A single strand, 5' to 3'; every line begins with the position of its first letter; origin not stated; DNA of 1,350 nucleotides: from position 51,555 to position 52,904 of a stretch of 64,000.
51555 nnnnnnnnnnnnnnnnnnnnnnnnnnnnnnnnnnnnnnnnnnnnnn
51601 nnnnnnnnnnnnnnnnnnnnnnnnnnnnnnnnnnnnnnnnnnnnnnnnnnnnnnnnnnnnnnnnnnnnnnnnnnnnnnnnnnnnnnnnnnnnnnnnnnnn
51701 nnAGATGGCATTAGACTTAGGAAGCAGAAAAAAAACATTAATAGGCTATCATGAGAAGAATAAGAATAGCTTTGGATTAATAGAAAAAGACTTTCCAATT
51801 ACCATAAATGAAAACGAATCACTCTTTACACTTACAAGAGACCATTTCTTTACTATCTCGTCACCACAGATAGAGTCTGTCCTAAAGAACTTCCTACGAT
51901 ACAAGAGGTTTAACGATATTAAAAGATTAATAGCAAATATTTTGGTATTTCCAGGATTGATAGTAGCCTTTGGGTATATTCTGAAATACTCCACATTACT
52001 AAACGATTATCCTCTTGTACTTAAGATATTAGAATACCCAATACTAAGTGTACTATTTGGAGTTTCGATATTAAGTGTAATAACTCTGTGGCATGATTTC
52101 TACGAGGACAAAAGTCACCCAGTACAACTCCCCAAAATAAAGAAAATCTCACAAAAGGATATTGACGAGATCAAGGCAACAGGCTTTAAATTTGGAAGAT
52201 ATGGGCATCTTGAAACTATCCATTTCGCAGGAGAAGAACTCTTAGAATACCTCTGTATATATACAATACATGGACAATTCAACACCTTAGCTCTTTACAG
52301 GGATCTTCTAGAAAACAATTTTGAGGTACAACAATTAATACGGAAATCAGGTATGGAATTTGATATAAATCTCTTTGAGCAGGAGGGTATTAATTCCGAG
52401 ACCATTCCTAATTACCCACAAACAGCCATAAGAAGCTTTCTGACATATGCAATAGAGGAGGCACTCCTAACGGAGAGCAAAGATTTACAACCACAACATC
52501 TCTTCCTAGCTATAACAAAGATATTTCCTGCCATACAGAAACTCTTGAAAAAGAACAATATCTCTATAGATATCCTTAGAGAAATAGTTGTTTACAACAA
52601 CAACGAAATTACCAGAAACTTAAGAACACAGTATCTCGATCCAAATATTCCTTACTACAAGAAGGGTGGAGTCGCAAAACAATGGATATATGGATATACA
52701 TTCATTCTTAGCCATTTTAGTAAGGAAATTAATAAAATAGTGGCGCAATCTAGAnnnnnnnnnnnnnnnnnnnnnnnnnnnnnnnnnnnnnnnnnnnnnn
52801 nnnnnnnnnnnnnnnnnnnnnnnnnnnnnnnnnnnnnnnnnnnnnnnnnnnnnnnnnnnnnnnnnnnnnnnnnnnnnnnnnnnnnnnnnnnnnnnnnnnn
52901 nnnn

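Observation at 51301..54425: ClpC-like double AAA+ unfoldase with an N-terminal two-helix membrane anchor, co-oriented with a small membrane protein.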

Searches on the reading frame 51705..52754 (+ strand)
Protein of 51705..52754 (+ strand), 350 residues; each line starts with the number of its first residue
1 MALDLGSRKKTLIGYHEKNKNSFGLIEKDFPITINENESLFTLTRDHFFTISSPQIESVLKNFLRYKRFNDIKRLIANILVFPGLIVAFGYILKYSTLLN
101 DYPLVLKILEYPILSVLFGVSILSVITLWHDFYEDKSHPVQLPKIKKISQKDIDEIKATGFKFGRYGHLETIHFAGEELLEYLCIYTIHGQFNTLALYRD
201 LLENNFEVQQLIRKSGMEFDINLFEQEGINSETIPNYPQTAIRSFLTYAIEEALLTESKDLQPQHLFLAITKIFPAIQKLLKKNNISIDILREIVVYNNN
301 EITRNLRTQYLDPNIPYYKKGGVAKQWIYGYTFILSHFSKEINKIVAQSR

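Call 6: search_protein_families(library=pfam, proteins=[window:51705-52754:+], max_evalue=10)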
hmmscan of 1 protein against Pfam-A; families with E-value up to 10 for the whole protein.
window:51705-52754:+ (350 aa): 1 family
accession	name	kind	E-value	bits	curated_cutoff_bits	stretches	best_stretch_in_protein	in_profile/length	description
PF20541.3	DUF6756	-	0.054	13.8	27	1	271-329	3-56/160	Family of unknown function (DUF6756)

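Call 8: find_homologous_proteins(query=window:51705-52739:+, max_evalue=0.001)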
Query window:51705-52739:+ (345 aa): 9 proteins with E <= 0.001 among 2915 candidates.
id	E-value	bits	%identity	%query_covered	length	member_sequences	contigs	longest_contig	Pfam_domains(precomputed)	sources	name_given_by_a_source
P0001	3.2e-138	479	63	96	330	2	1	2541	-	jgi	-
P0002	1.9e-135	470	58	100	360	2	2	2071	-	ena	-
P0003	3.0e-114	400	60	88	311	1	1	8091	-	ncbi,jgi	jgi:hypothetical protein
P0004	8.4e-111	389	50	100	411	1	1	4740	-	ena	-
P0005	2.2e-107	377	47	100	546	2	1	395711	PF00004.36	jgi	jgi:hypothetical protein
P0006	2.0e-103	364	59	81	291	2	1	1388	-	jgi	jgi:hypothetical protein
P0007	1.5e-94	335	56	77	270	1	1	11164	-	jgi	-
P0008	1.7e-91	325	57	74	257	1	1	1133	-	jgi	-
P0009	1.3e-66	243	41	80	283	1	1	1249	-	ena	-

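Call 14: find_related_loci(query=A2, collection=genome_contigs, flank=6000)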
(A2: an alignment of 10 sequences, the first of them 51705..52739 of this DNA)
Query A2 (345 aa) in genome_contigs; peptide patterns used: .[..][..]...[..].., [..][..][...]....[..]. (x = any residue, [..] = any of these).
70 stretches matched a pattern; 52 encode a relative of the query (tblastn E <= 1e-3); 51 distinct loci.
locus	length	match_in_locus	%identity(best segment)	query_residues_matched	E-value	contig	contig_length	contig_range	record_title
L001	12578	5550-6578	69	1-343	2e-165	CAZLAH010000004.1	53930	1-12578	MAG TPA_asm: uncultured Candidatus Saccharibacteria bacterium isolate SRP192927_co2_210 genome assembly, contig: NODE_57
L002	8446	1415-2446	67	1-344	9e-163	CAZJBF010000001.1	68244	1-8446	MAG TPA_asm: uncultured Candidatus Saccharibacteria bacterium isolate SRP192927_co3_861 genome assembly, contig: NODE_64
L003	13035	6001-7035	64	1-345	3e-156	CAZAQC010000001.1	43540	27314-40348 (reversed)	MAG TPA_asm: uncultured Candidatus Saccharibacteria bacterium isolate SRP294416_co1_729 genome assembly, contig: NODE_13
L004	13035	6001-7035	64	1-345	2e-155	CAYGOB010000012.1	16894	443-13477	MAG TPA_asm: uncultured Candidatus Saccharibacteria bacterium isolate ERP113451_co4_79 genome assembly, contig: NODE_189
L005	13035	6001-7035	63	1-345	4e-153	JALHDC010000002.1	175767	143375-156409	MAG: bacterium isolate 1-no_shock_S1_027 scaffold_57, whole genome shotgun sequence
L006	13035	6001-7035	62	1-345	2e-151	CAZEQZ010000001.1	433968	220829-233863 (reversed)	MAG TPA_asm: uncultured Candidatus Saccharibacteria bacterium isolate SRP241326_co3_95 genome assembly, contig: NODE_5_l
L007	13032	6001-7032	63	1-344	2e-151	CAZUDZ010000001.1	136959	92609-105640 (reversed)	MAG TPA_asm: uncultured Candidatus Saccharibacteria bacterium isolate binchicken_co39_491 genome assembly, contig: NODE_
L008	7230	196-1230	62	1-345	9e-149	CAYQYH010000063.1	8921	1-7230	MAG TPA_asm: uncultured Candidatus Saccharibacteria bacterium isolate SRP067234_co1_238 genome assembly, contig: k99_593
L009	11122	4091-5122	60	1-344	1e-148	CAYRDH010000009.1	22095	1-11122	MAG TPA_asm: uncultured Candidatus Saccharibacteria bacterium isolate SRP241341_co1_3 genome assembly, contig: NODE_2715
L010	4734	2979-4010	60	1-344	9e-150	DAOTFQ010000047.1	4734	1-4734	MAG TPA_asm: Candidatus Dojkabacteria bacterium isolate AMR_MDS_3099 NODE_21444_length_4734_cov_4.471041, whole genome s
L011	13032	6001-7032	60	1-344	4e-147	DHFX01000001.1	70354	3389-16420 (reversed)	MAG TPA_asm: Candidatus Dojkabacteria bacterium UBA4813 UBA4813_contig_4713, whole genome shotgun sequence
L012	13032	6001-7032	60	1-344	1e-146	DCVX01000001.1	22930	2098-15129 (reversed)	MAG TPA_asm: Candidatus Dojkabacteria bacterium UBA2177 UBA2177_contig_5646, whole genome shotgun sequence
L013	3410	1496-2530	57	1-344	1e-148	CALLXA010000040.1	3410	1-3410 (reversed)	MAG TPA_asm: uncultured bacterium isolate SRR3330206_bin.35_CONCOCT_v1.1_MAG genome assembly, contig: ERZ724085.18108, w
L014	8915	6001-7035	61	1-344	8e-143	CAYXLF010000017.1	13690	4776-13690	MAG TPA_asm: uncultured Candidatus Saccharibacteria bacterium isolate SRP192927_co3_150 genome assembly, contig: NODE_10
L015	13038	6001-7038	58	1-345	6e-142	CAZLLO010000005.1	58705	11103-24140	MAG TPA_asm: uncultured Candidatus Saccharibacteria bacterium isolate SRP192927_co3_300 genome assembly, contig: NODE_84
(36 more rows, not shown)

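Call 26: predict_structure(alignment_id=A1)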
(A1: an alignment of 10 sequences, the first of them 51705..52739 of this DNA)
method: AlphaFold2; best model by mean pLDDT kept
length: 345 residues; sequences in the alignment: 10
mean_pLDDT: 80.1   pTM: 0.74
mean pLDDT of the five models: 80.1, 78.7, 78.3, 67.0, 67.0
residues with pLDDT >= 90: 118; 70-90: 171; 50-70: 12; < 50: 44
segments of 3 or more residues with pLDDT < 50: 1-6, 308-345
pLDDT, mean of each block of 10 residues (from residue 1): 49 89 82 89 91 88 87 83 83 83 84 85 83 69 87 83 80 91 94 95 92 83 85 93 96 93 96 93 90 91 62 37 31 30 35
secondary structure, 60 per line:
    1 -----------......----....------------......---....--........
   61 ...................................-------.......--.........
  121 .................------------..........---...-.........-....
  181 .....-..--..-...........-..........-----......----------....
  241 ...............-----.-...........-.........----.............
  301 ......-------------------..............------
elements in order: E12-17 E22-25 E38-43 E47-50 H53-95 H103-109 H112-137 H150-159 E167-170 H171-174 H177-185 H194-204 H206-215 H221-226 H239-255 H263-273 H275-283 H288-306 H326-339

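Call 29: fold_search(model_id=the predicted structure, library=pdb)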
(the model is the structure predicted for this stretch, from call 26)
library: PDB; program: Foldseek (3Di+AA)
matches with E <= 10: 164; with E <= 0.001: 0
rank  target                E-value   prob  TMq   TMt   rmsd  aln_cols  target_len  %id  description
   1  8ad9_B                9.3e-01  0.54  0.25  0.50   5.8       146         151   13  Crystal structure of ClpC2 C-terminal domain (released 2023-03-29)
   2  3q84_A                1.0e+00  0.06  0.15  0.17  29.2       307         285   12  Crystal structure of human PACSIN 1 F-BAR domain (released 2012-02-22)
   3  7z8f_n                1.0e+00  0.02  0.10  0.02  33.2       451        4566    8  Composite structure of dynein-dynactin-BICDR on microtubules (released 2022-07-27)
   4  3fes_C                1.1e+00  0.47  0.20  0.43   4.7       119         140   16  Crystal Structure of the ATP-dependent Clp Protease ClpC from Clostridium difficile (released 2008-12-16)
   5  8otk                  1.1e+00  0.41  0.23  0.48   6.7       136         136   15  Structure of ClpC Q11P N-terminal Domain (released 2024-05-01)
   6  4iod_C                1.2e+00  0.69  0.27  0.56   4.5       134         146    9  Preliminary structural investigations of a malarial protein secretion system. (released 2014-04-23)
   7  7z37_DP1              1.2e+00  0.06  0.15  0.17  29.3       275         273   11  Structure of the RAF1-HSP90-CDC37 complex (RHC-II) (released 2022-09-14)
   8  4r7r                  1.5e+00  0.38  0.09  0.24   5.9        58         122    7  Crystal Structure of Putative Lipoprotein from Clostridium perfringens (released 2014-09-10)
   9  4irf_B                1.7e+00  0.54  0.26  0.55   5.2       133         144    9  Preliminary structural investigations of a malarial protein secretion system (released 2014-04-16)
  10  3vpx_B                1.7e+00  0.02  0.10  0.09  17.8       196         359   13  Crystal structure of leucine dehydrogenase from a psychrophilic bacterium Sporosarcina psychrophila. (released 2013-02-06)
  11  5kyw_A                1.8e+00  0.14  0.12  0.06  23.6       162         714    8  crystal structure of Sec23 and TANGO1 peptide3 complex (released 2016-09-07)
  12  4ehp_A                1.8e+00  0.03  0.13  0.16  21.8       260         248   12  Crystal Structure of human vinculin head domain (residues 1-252) in complex with alpha-catenin (residues 277-382) (released 2012-04-18)
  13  4cr2_L                1.9e+00  0.05  0.12  0.11  20.9       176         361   11  Deep classification of a large cryo-EM dataset defines the conformational landscape of the 26S proteasome (released 2014-04-02)
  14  9a66_A                2.0e+00  0.25  0.25  0.12   8.1       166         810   13  Integrative model of CLPC-CLPP by crosslinking MS and deep learning (released 2024-09-18)
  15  7c2g_G                2.0e+00  0.14  0.09  0.15   4.7        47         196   15  Crystal Structure of the Thorarchaeota 2DGel/rabbit actin complex (released 2020-08-05)
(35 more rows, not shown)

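Call 56: search_protein_representatives(alignment_id=A1)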
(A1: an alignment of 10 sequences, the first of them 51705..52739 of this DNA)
Query: 10 sequences, 345 profile positions. Proteins with E-value up to 0.001 (for the whole library): 50; up to 1e-10: 28; up to 1e-30: 20. The best 50 are listed.
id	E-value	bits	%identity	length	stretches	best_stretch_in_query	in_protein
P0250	3.5e-142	490.0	-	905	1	1-344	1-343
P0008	6.0e-130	449.8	-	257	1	1-256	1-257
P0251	4.8e-102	358.1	-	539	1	7-344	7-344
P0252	1.6e-97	343.2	-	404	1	7-344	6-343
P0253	2.5e-86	306.4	-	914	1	7-339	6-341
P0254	4.3e-79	282.6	-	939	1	9-334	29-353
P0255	1.3e-75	271.1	-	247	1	139-344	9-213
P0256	2.4e-75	270.3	-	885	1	6-343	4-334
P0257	3.0e-63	230.5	-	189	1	1-152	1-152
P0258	1.1e-62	228.6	-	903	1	10-344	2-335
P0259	5.1e-60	219.9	-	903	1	4-343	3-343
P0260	3.2e-58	213.9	-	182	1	159-334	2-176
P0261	2.2e-56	207.9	-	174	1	43-209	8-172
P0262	3.2e-56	207.3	-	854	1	9-335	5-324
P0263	1.2e-54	202.1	-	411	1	10-344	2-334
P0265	2.2e-41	158.6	-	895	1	9-344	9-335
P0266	4.2e-35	137.9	-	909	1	13-344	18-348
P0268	2.5e-32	128.8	-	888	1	7-344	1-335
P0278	2.9e-10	56.2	-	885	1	29-319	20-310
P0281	2.0e-05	40.3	-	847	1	214-344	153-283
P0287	1.1e-04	37.9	-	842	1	152-343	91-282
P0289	2.6e-04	36.6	-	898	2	207-344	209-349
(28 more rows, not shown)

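Call 58: list_cluster_members(proteins=[P0253, P0258, P0259, P0265, P0266, P0268, P0278, P0281, P0287, P0289])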
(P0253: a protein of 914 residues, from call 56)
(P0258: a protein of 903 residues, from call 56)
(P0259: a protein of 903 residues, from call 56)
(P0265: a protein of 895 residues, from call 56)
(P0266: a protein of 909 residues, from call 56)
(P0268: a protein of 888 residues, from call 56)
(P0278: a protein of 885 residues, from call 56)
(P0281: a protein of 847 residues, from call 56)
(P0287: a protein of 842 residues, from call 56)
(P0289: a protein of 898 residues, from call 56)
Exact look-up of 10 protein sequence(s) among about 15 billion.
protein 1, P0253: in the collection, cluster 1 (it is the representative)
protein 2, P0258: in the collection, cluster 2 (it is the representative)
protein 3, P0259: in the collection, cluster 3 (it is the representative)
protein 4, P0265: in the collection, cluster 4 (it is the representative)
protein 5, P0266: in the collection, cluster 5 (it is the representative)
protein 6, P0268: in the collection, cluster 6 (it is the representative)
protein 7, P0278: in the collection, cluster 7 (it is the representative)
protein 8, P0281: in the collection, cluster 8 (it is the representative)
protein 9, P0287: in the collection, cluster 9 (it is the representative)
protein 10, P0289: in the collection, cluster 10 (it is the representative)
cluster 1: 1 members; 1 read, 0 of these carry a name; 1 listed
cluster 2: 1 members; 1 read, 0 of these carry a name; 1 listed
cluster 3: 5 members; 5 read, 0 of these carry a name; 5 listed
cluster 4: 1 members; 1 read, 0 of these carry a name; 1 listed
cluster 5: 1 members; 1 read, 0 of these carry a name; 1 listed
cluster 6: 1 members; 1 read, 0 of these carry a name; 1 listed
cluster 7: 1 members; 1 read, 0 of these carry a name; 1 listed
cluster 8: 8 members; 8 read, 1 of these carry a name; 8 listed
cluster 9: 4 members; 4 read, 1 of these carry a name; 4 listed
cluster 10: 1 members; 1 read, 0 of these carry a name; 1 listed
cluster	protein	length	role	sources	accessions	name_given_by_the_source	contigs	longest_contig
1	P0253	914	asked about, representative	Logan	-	-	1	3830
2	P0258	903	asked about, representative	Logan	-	-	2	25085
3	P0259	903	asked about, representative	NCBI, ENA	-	-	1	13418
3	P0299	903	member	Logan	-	-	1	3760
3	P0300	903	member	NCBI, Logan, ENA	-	-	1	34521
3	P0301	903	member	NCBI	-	-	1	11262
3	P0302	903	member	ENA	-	-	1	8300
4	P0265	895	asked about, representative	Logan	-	-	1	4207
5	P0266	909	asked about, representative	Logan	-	-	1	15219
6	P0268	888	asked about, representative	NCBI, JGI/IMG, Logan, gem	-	-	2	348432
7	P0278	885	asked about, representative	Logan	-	-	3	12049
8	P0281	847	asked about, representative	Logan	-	-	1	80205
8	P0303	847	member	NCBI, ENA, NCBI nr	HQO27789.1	MAG TPA: ATP-dependent Clp protease ATP-binding subunit [Candidatus Pacearchaeota ... | ATP-dependent Clp protease ATP-binding subunit [Candidatus Pacearchaeota archaeon]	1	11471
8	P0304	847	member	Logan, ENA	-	-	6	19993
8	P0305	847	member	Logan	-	-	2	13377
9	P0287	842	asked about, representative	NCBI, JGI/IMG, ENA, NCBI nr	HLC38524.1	MAG TPA: ATP-dependent Clp protease ATP-binding subunit [Patescibacteria group bacterium] | ATP-dependent Clp protease ATP-binding subunit [Patescibacteria group bacterium]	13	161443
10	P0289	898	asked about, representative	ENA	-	-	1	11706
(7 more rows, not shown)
